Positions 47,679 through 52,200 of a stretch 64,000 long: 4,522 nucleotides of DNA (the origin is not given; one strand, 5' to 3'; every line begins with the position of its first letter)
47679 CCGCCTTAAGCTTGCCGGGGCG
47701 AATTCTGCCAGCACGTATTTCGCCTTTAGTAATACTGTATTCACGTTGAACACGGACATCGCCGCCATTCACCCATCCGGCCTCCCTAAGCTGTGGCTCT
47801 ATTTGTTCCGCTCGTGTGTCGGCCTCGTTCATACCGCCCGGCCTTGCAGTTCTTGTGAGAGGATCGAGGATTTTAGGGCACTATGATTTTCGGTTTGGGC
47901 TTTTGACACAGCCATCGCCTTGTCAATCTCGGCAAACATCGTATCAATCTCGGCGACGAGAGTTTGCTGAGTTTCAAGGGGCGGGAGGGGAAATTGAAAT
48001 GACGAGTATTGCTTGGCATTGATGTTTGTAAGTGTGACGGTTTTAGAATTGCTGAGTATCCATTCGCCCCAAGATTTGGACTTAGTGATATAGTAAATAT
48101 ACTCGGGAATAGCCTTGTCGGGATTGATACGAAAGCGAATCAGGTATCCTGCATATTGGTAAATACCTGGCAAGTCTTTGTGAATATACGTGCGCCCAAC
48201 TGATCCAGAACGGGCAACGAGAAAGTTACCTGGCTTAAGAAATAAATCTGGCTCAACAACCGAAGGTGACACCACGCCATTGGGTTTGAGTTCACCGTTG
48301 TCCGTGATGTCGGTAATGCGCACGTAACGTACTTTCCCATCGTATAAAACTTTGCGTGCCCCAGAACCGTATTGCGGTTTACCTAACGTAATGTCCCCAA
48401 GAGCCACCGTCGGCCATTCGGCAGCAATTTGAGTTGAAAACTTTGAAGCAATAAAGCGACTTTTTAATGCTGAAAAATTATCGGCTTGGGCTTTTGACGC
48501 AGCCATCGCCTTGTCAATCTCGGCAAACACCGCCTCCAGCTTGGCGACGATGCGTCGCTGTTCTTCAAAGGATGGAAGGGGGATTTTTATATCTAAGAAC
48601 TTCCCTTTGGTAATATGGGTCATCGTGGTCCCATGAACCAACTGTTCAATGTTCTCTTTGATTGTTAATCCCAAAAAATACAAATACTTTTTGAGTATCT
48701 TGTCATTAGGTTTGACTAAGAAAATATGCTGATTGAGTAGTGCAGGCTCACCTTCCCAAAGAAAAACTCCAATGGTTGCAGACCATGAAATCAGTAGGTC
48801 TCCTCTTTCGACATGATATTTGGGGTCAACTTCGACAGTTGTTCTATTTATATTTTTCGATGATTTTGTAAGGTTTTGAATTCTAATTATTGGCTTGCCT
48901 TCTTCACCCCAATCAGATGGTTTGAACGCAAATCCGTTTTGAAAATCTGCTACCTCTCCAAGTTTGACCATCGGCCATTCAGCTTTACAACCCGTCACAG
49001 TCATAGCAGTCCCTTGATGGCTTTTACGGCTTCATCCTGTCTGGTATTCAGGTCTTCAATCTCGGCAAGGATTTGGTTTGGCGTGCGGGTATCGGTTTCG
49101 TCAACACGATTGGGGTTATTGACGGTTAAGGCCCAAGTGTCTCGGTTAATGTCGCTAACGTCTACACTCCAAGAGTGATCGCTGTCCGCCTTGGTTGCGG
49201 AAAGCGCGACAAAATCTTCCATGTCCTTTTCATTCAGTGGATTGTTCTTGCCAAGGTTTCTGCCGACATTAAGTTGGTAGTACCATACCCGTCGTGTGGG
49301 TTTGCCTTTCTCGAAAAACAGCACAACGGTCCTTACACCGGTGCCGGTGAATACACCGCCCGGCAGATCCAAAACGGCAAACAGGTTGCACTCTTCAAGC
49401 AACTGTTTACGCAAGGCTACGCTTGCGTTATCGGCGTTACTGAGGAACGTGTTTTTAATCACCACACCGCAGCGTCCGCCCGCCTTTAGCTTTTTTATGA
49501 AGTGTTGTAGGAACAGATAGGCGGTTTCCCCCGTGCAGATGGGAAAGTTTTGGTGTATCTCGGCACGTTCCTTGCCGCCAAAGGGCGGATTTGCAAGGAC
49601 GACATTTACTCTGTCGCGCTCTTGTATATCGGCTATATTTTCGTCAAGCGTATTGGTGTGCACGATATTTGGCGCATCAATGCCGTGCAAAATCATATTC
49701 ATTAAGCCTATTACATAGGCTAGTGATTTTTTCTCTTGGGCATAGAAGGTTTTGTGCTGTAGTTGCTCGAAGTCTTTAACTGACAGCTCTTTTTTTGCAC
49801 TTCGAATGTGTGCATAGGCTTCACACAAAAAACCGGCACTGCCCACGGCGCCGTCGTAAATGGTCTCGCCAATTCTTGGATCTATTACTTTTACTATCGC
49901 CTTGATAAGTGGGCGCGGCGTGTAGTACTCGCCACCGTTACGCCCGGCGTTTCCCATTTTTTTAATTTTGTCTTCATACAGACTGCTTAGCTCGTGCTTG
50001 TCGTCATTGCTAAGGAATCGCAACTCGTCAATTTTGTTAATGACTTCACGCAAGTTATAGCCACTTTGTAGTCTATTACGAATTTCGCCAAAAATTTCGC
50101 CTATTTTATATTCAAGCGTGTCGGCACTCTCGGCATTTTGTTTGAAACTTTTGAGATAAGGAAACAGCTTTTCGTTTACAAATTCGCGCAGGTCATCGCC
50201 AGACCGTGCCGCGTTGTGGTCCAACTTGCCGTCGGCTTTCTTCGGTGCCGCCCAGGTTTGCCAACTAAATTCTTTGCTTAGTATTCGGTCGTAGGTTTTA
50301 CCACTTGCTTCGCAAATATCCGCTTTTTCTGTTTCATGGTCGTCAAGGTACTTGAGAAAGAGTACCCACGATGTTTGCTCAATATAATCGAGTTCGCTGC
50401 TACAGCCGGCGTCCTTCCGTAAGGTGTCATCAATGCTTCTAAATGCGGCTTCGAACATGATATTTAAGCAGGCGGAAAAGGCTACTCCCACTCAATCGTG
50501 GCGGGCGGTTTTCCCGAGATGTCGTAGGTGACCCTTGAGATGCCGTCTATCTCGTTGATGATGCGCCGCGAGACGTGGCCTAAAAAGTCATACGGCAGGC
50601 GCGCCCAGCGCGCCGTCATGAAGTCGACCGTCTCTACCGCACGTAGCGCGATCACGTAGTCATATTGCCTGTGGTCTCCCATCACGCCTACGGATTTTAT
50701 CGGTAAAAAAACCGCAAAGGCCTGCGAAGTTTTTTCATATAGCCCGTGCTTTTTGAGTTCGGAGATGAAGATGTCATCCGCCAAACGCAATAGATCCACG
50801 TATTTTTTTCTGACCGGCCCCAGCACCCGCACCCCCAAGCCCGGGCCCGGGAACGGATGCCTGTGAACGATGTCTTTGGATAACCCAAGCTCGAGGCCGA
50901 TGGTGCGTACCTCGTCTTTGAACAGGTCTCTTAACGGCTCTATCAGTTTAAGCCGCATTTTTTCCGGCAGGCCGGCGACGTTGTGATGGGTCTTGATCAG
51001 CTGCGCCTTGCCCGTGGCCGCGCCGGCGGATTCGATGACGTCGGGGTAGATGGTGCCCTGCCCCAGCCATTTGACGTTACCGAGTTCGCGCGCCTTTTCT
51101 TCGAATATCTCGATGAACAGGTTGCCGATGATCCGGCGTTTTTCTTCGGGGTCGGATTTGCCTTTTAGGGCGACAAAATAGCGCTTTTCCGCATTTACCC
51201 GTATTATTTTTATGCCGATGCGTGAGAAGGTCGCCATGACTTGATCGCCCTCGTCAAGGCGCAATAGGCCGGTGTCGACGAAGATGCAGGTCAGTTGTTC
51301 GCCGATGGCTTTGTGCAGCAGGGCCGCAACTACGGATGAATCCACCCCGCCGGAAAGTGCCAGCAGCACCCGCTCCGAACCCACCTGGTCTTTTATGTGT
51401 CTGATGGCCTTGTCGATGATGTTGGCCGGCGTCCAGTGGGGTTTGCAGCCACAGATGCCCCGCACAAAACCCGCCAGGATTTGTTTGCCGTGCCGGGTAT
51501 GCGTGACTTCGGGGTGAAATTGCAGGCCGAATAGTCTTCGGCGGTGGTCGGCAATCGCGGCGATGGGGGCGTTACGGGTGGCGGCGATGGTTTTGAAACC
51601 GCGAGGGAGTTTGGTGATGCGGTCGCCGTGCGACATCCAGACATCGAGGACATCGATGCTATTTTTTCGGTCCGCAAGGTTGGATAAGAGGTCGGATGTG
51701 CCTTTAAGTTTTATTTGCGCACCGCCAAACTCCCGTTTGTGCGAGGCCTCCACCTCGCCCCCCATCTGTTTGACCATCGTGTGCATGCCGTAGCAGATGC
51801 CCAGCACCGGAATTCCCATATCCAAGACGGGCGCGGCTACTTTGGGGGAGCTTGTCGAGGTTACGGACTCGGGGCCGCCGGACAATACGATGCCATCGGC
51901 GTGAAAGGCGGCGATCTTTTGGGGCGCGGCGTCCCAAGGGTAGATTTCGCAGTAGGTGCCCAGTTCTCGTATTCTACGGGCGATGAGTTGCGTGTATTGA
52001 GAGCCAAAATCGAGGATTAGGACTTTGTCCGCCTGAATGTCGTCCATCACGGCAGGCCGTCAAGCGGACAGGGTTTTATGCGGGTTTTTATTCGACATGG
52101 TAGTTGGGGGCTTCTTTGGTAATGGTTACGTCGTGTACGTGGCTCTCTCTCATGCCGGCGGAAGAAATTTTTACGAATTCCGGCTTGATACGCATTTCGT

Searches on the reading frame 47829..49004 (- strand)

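Call 57: search_protein_families(library=pfam, proteins=[window:47829-49004:-], max_evalue=0.00001)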
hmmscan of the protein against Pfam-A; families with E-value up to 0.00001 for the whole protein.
window:47829-49004:- (391 aa): 1 family
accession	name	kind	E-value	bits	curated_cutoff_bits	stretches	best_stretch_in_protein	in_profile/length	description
PF01420.25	Methylase_S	-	1.3e-40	139.8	22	2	9-165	3-160/168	Type I restriction modification DNA specificity domain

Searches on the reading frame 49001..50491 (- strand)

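Call 57: search_protein_families(library=pfam, proteins=[window:49001-50491:-], max_evalue=0.00001)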
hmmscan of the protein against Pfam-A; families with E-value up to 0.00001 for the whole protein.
window:49001-50491:- (496 aa): 3 families
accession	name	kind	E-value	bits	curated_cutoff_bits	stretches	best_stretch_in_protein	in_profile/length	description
PF02384.22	N6_Mtase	-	4.7e-61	207.2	20.4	1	164-465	2-307/311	N-6 DNA Methylase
PF12161.14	HsdM_N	-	3.8e-10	40.9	24.5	1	20-154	8-135/135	HsdM N-terminal domain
PF07669.17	Eco57I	-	6e-09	36.6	25.3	1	271-376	48-165/171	Eco57I restriction-modification methylase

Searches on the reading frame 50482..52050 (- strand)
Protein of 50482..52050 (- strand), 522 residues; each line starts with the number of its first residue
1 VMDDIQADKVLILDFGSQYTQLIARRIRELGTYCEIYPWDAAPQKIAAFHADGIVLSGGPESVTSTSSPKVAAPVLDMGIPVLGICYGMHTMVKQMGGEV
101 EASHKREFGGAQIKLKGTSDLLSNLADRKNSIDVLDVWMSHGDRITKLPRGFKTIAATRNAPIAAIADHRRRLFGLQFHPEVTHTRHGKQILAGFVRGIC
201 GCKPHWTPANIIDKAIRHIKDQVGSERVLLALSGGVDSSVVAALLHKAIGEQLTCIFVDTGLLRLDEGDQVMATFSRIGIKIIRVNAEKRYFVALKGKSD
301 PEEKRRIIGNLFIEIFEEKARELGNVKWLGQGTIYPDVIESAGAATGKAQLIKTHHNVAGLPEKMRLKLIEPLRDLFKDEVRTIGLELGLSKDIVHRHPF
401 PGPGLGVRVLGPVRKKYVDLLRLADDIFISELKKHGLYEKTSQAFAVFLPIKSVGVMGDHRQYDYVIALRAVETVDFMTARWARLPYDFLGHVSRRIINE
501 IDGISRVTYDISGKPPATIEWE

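Call 57: search_protein_families(library=pfam, proteins=[window:50482-52050:-], max_evalue=0.00001)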
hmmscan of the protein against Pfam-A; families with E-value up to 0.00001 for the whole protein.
window:50482-52050:- (522 aa): 4 families
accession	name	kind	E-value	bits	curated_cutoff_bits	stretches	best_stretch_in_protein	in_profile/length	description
PF00117.34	GATase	-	6.6e-45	153.6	22.8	1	11-196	1-187/190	Glutamine amidotransferase class-I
PF00958.27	GMP_synt_C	-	4.6e-43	145.6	27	1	431-521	2-92/92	GMP synthase C terminal domain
PF02540.23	NAD_synthase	-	5.5e-08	32.7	21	1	214-287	7-81/242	NAD synthase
PF07722.19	Peptidase_C26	-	8.9e-08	32.6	20.5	1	74-181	100-219/219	Peptidase C26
